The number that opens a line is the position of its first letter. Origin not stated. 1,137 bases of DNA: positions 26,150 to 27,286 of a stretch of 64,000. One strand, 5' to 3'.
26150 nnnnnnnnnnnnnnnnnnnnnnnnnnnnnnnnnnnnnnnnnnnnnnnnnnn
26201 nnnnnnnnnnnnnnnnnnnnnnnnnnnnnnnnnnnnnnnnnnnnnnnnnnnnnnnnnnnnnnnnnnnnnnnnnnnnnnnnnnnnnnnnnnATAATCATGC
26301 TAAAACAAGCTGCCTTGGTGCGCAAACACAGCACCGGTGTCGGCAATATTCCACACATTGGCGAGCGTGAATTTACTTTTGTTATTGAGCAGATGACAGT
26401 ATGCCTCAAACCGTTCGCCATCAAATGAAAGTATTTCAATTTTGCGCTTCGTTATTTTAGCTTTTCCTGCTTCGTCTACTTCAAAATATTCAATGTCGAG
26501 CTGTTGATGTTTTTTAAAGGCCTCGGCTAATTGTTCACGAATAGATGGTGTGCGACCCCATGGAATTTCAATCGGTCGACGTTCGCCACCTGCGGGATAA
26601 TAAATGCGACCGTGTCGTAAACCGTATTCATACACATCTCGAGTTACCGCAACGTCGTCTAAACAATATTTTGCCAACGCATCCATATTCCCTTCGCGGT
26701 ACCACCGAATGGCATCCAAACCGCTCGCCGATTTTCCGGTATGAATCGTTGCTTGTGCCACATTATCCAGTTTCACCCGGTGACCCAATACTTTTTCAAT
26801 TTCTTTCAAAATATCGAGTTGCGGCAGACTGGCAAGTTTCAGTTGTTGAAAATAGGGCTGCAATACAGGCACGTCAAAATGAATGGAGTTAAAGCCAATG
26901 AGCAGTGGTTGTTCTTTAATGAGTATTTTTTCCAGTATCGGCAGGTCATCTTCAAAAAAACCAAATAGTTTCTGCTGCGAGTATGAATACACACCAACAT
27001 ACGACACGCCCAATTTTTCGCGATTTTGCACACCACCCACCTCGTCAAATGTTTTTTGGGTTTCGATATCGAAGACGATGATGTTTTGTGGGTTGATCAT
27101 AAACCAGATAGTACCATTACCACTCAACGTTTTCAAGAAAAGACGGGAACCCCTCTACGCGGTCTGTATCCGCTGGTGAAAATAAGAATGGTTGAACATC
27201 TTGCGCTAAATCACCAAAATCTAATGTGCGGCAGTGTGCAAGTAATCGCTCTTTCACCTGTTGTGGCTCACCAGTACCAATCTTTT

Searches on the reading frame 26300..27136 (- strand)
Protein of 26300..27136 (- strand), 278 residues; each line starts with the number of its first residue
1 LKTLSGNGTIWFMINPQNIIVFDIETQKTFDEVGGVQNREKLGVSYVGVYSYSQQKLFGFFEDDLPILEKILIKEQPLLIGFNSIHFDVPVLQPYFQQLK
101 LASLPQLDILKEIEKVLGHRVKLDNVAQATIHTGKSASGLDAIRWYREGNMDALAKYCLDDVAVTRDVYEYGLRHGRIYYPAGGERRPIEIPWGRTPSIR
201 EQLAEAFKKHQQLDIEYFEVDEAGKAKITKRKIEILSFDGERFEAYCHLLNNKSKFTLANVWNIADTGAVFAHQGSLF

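Call 3: search_protein_families(library=pfam, proteins=[window:26300-27136:-], max_evalue=0.01)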
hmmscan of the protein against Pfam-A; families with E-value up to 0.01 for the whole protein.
window:26300-27136:- (278 aa): 2 families
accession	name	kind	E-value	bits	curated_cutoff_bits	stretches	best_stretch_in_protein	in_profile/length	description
PF13482.12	RNase_H_2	-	1.8e-11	44.7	22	1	22-170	3-162/165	RNase_H superfamily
PF10108.15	DNA_pol_B_exo2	-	3.3e-06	27.4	24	0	119-169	119-170/213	Predicted 3'-5' exonuclease related to the exonuclease domain of PolB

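Call 4: search_protein_families(library=padloc, proteins=[window:26300-27136:-], max_evalue=0.01)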
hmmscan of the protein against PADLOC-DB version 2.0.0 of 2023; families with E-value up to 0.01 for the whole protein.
window:26300-27136:- (278 aa): 1 family
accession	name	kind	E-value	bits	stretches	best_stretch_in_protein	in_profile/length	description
PDLC03817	RTasSbcB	-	0.0017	15.4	1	44-100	56-113/436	DRT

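Call 7: search_protein_families(library=ncbifam, proteins=[window:26300-27136:-], max_evalue=0.01)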
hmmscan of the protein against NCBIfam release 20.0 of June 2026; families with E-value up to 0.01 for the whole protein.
window:26300-27136:- (278 aa): 0 families

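Call 9: search_solved_structures(query=window:26300-27136:-, max_evalue=0.1)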
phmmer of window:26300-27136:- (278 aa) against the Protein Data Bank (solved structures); distinct sequences matched with E-value up to 0.1: 0.

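Call 20: find_homologous_proteins(query=window:26300-27136:-, max_evalue=0.00001)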
Query window:26300-27136:- (278 aa): 1617 proteins with E <= 0.00001 among 2835 candidates; the best 120 are listed.
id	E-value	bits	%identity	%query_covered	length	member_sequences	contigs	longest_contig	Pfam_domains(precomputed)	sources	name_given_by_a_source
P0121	4.0e-176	602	100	96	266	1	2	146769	PF13482.13,PF10108.16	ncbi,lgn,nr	ncbi:MAG: ribonuclease H-like domain-containing protein [Candidatus Kerfeldbacteria bacterium]|nr:ri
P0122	2.0e-126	439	71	94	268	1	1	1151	PF13482.13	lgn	-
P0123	3.2e-126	439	70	94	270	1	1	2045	PF13482.13,PF10108.16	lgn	-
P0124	4.9e-124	431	69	96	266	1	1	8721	PF13482.13,PF10108.16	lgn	-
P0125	2.6e-122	426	69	96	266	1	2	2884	PF13482.13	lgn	-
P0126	1.8e-120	420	69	94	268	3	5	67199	PF13482.13,PF10108.16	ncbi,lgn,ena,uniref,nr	ncbi:MAG: hypothetical protein A2233_01155 [Candidatus Kerfeldbacteria bacterium RIFOXYA2_FULL_38_24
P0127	1.8e-120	420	70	95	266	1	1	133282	PF13482.13,PF10108.16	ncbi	ncbi:MAG: ribonuclease H-like domain-containing protein [Candidatus Kerfeldbacteria bacterium]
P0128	3.3e-120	419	69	94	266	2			PF13482.13,PF10108.16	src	-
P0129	7.3e-120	418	69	94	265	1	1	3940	PF13482.13,PF10108.16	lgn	-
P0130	1.7e-119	416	71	94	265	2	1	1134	PF13482.13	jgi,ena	-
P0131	4.6e-119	415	69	93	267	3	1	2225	PF13482.13,PF10108.16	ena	-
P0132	4.8e-119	415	67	96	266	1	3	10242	PF13482.13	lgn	-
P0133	8.1e-119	414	67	94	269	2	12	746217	PF13482.13,PF10108.16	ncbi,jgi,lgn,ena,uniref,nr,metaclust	ncbi:MAG: hypothetical protein COW24_03980 [Candidatus Kerfeldbacteria bacterium CG15_BIG_FIL_POST_R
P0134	3.7e-118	412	68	93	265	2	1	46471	PF13482.13,PF10108.16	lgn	-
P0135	6.0e-118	411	67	95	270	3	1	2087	PF13482.13,PF10108.16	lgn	-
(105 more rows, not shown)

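Call 30: predict_structure(alignment_id=A2)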
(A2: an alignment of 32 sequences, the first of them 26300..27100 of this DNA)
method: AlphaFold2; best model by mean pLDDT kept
length: 266 residues; sequences in the alignment: 32
mean_pLDDT: 93.4   pTM: 0.90
mean pLDDT of the five models: 93.4, 93.2, 93.3, 92.9, 92.6
residues with pLDDT >= 90: 232; 70-90: 25; 50-70: 7; < 50: 2
segments of 3 or more residues with pLDDT < 50: none
pLDDT, mean of each block of 10 residues (from residue 1): 81 97 94 98 97 98 97 96 97 96 92 94 87 97 97 97 94 90 95 95 95 92 96 95 97 90 54
secondary structure, 60 per line:
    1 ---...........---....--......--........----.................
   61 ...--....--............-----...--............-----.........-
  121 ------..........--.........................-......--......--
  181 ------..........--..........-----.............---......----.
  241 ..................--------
elements in order: E7-14 H18-21 H24-29 E32-39 E44-49 H50-63 E66-69 H72-83 E94-96 H97-105 H111-119 H127-136 H139-163 E165-170 E173-178 H187-196 E199-208 E214-226 E230-235 E240-245 E249-258

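Call 33: fold_search(model_id=the predicted structure, library=pdb)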
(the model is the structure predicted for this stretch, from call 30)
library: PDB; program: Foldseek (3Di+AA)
matches with E <= 10: 1140; with E <= 0.001: 34
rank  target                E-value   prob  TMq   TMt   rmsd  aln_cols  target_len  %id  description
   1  1tk0_A                1.2e-04  1.00  0.37  0.16   8.0       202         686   14  T7 DNA polymerase ternary complex with 8 oxo guanosine and ddCTP at the insertion site (released 2004-08-31)
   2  1sl0_A                1.3e-04  1.00  0.34  0.16   7.6       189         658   16  Ternary 3' complex of T7 DNA polymerase with a DNA primer/template containing a disordered cis-syn thymine dimer on th (released 2004-07-06)
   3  6sj9_B                1.4e-04  1.00  0.25  0.11  13.8       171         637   19  Proteasome accessory factor B/C (PafBC) of Arthrobacter aurescens (released 2019-10-16)
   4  1sks_A                1.5e-04  1.00  0.35  0.15   9.3       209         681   17  Binary 3' complex of T7 DNA polymerase with a DNA primer/template containing a cis-syn thymine dimer on the template (released 2004-07-06)
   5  6sj9_A                1.5e-04  1.00  0.24  0.11  13.8       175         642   19  Proteasome accessory factor B/C (PafBC) of Arthrobacter aurescens (released 2019-10-16)
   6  1tk5_A                1.6e-04  1.00  0.34  0.15   9.9       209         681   15  T7 DNA polymerase binary complex with 8 oxo guanosine in the templating strand (released 2004-08-31)
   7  1skw_A                1.7e-04  1.00  0.34  0.15   7.8       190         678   15  Binary 3' complex of T7 DNA polymerase with a DNA primer/template containing a disordered cis-syn thymine dimer on the (released 2004-07-06)
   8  1tkd_A                1.7e-04  1.00  0.36  0.15   7.9       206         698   16  T7 DNA polymerase ternary complex with 8 oxo guanosine and dCMP at the elongation site (released 2004-08-31)
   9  1sl0_C                2.2e-04  1.00  0.34  0.16   7.6       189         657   16  Ternary 3' complex of T7 DNA polymerase with a DNA primer/template containing a disordered cis-syn thymine dimer on th (released 2004-07-06)
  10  1t7p_A                2.2e-04  1.00  0.37  0.17   7.7       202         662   16  T7 DNA POLYMERASE COMPLEXED TO DNA PRIMER/TEMPLATE,A NUCLEOSIDE TRIPHOSPHATE, AND ITS PROCESSIVITY FACTOR THIOREDOXIN (released 1998-02-25)
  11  1skr_A                2.2e-04  1.00  0.36  0.16   7.8       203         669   13  T7 DNA Polymerase Complexed To DNA Primer/Template and ddATP (released 2004-07-06)
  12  1sl2_A                2.5e-04  1.00  0.34  0.15   7.9       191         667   15  Ternary 5' complex of T7 DNA polymerase with a DNA primer/template containing a cis-syn thymine dimer on the template  (released 2004-07-06)
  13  1tk8_A                2.7e-04  1.00  0.36  0.15   7.5       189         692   17  T7 DNA polymerase ternary complex with 8 oxo guanosine and dAMP at the elongation site (released 2004-08-31)
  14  9fnd_Y                2.8e-04  1.00  0.25  0.21  14.9       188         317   13  Transcriptional activator PafBC bound to mycobacterial RNA polymerase (released 2025-02-12)
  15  1x9m_A                2.8e-04  1.00  0.34  0.16  14.8       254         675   14  T7 DNA polymerase in complex with an N-2-acetylaminofluorene-adducted DNA (released 2004-10-26)
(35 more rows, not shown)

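Call 43: find_related_loci(query=A2, collection=metagenome_contigs, flank=5000)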
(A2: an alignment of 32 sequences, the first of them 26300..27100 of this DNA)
Query A2 (266 aa) in metagenome_contigs; peptide patterns used: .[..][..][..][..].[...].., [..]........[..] (x = any residue, [..] = any of these).
600 stretches matched a pattern (row limit reached: there are more); 479 encode a relative of the query (tblastn E <= 1e-3); the best 80 are kept; 80 distinct loci.
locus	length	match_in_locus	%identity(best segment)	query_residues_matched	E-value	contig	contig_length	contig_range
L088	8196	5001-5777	71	7-266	4e-125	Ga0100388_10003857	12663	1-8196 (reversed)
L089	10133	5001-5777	71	7-266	4e-125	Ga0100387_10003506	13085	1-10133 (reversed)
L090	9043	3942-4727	67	6-266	5e-124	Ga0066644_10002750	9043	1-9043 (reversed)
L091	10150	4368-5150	51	8-266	2e-87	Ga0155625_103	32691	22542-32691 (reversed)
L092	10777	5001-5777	52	5-266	3e-87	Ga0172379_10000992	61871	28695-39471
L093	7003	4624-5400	50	8-266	2e-86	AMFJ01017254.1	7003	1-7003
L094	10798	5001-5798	50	5-266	2e-85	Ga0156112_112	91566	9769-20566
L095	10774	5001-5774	48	8-266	2e-82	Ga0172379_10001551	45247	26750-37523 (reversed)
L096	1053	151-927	49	8-266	4e-89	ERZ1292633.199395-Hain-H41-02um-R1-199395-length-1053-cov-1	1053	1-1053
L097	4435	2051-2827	50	5-266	7e-77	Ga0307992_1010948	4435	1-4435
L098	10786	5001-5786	46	1-266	9e-74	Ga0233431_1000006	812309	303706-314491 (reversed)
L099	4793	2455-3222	47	8-266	1e-73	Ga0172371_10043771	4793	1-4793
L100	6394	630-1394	48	8-265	2e-73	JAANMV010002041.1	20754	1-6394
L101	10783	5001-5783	48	5-266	5e-73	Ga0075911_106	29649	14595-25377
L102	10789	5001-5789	48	1-266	1e-72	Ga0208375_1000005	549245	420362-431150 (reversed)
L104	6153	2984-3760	48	4-266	8e-72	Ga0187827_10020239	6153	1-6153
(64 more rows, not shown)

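Call 46: search_protein_families(library=pfam, proteins=[L104:938-2962:+], max_evalue=0.00001)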
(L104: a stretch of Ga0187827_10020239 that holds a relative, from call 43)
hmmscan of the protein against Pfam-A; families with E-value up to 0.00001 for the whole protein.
L104:938-2962:+ (674 aa): 7 families
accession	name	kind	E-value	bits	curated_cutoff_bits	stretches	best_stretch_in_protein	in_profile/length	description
PF00580.27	UvrD-helicase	-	2.1e-77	260.9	23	1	13-282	1-270/271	UvrD/REP helicase N-terminal domain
PF13361.12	UvrD_C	-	3.1e-61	208.2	25.6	1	289-609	2-347/350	UvrD-like helicase C-terminal domain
PF13245.12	AAA_19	-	5.6e-24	85.3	25.1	1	22-268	8-134/134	AAA domain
PF13538.12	UvrD_C_2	-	5.1e-14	52.3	27.4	1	551-608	3-52/52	UvrD-like helicase C-terminal domain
PF01443.25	Viral_helicase1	-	1.3e-08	35.4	21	0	528-607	160-226/228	Viral superfamily 1 RNA helicase core domain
PF13087.12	AAA_12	-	5.6e-07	29.8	27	0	539-607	125-190/195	AAA domain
PF13604.12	AAA_30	-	8.6e-07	29.3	27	0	13-76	2-66/191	AAA domain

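Call 60: search_protein_families(library=phrogs, proteins=[window:26300-27100:-], max_evalue=0.001)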
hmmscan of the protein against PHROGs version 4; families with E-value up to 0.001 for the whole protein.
window:26300-27100:- (266 aa): 4 families
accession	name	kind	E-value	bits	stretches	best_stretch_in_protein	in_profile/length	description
phrog_403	-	DNA, RNA and nucleotide metabolism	4.6e-12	46.5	1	6-161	66-247/321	DNA polymerase exonuclease subunit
phrog_1252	-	DNA, RNA and nucleotide metabolism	5.2e-05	23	1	3-89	50-126/663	DNA polymerase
phrog_6785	-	unknown function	0.00012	22.1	1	193-255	32-90/396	-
phrog_17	-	DNA, RNA and nucleotide metabolism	0.00019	20.5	1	3-158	668-822/1445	DNA polymerase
